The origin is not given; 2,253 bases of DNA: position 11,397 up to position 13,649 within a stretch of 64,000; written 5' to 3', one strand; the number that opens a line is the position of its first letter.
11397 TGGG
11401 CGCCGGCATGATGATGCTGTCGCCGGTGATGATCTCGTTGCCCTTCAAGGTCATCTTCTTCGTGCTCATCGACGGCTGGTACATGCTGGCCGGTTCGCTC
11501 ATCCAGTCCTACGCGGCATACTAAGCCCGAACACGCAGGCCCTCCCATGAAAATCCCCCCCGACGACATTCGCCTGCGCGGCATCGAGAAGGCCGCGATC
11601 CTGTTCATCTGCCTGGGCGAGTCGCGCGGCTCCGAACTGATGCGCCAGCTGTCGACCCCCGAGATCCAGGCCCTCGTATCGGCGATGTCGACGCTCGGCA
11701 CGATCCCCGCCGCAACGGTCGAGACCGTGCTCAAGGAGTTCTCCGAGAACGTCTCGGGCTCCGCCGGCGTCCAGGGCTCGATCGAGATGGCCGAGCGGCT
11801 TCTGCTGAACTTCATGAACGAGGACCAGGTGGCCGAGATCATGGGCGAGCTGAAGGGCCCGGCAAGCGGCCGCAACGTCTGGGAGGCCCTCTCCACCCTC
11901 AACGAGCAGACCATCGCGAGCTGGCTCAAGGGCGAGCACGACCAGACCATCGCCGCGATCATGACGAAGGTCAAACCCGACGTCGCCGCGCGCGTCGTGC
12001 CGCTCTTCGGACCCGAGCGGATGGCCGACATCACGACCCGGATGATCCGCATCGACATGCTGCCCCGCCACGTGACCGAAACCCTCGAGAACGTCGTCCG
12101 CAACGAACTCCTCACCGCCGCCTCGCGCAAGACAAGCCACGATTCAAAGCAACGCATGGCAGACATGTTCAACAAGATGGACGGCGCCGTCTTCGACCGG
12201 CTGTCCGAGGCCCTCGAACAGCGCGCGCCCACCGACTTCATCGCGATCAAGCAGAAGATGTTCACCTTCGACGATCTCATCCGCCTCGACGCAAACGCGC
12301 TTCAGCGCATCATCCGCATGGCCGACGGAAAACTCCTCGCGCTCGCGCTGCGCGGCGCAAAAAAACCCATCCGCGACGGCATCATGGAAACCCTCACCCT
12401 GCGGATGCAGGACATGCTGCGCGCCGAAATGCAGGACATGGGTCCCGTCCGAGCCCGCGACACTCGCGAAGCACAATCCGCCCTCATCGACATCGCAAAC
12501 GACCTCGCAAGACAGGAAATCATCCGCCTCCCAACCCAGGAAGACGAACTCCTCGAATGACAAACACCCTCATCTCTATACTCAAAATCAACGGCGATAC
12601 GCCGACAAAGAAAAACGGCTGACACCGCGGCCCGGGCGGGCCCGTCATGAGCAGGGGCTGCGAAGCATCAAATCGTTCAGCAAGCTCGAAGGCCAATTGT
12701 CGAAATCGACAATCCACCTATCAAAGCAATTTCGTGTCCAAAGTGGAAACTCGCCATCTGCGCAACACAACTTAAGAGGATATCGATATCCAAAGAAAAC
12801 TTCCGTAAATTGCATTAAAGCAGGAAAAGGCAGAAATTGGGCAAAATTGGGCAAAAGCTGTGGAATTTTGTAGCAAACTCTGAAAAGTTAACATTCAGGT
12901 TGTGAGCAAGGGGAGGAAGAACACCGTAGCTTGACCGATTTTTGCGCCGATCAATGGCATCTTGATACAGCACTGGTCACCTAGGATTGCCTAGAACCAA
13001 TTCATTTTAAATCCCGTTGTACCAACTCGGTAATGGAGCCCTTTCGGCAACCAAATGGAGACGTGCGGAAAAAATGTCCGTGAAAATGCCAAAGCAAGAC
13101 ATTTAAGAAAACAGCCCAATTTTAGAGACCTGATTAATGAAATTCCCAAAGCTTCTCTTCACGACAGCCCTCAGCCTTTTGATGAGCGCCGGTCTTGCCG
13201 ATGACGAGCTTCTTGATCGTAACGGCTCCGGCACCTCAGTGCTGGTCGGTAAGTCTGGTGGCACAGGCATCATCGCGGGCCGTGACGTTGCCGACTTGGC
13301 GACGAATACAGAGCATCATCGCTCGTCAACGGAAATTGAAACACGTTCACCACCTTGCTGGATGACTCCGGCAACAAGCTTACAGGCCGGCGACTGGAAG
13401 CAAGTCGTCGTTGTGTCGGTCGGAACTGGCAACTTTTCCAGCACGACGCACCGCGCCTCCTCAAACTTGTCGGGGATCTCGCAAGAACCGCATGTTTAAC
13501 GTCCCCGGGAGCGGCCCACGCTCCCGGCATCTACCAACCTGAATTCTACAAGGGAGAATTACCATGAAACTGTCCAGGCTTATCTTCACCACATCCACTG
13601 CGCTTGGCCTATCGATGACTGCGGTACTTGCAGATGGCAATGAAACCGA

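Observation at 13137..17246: Orphan three-gene curlin-repeat (functional-amyloid-like) locus with no csgE/F/G/C/H/D neighbours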

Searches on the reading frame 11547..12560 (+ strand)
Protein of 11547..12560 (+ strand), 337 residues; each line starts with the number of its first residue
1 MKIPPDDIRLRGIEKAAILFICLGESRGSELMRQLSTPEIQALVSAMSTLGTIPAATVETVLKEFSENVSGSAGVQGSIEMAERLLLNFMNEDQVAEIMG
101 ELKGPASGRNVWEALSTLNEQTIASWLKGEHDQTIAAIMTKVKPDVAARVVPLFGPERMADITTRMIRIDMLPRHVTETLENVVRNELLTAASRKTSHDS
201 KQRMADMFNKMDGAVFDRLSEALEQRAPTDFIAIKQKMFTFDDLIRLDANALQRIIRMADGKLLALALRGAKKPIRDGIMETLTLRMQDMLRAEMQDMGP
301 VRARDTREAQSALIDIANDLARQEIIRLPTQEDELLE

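Call 3: search_protein_families(library=pfam, proteins=[window:11547-12560:+], max_evalue=1)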
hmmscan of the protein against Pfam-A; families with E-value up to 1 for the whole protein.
window:11547-12560:+ (337 aa): 5 families
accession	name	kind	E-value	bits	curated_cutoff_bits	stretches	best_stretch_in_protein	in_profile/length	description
PF01706.21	FliG_C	-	3.2e-28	98.6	23.3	1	221-328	1-108/108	FliG C-terminal domain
PF14842.11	FliG_N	-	6.5e-26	91.4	25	2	10-107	2-100/104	FliG N-terminal domain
PF14841.11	FliG_M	-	8e-19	68.1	25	1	121-193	2-74/76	FliG middle domain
PF03448.22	MgtE_N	-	0.0003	21.7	25.9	0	113-195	8-88/102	MgtE intracellular N domain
PF22766.2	ZW10_C2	-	0.058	14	27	1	194-265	49-123/152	ZW10 C-terminal helical domain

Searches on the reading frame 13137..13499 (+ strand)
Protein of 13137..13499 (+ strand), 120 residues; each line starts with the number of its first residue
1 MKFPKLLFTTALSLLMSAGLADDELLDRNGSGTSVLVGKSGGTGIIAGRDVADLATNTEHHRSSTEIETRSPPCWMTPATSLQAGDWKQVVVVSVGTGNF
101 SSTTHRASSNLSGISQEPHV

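Call 3: search_protein_families(library=pfam, proteins=[window:13137-13499:+], max_evalue=1)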
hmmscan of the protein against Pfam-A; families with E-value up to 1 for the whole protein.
window:13137-13499:+ (120 aa): 0 families

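Call 4: search_protein_families(library=ncbifam, proteins=[window:13137-13499:+], max_evalue=1)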
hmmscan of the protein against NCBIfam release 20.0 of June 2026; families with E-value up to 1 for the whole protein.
window:13137-13499:+ (120 aa): 0 families
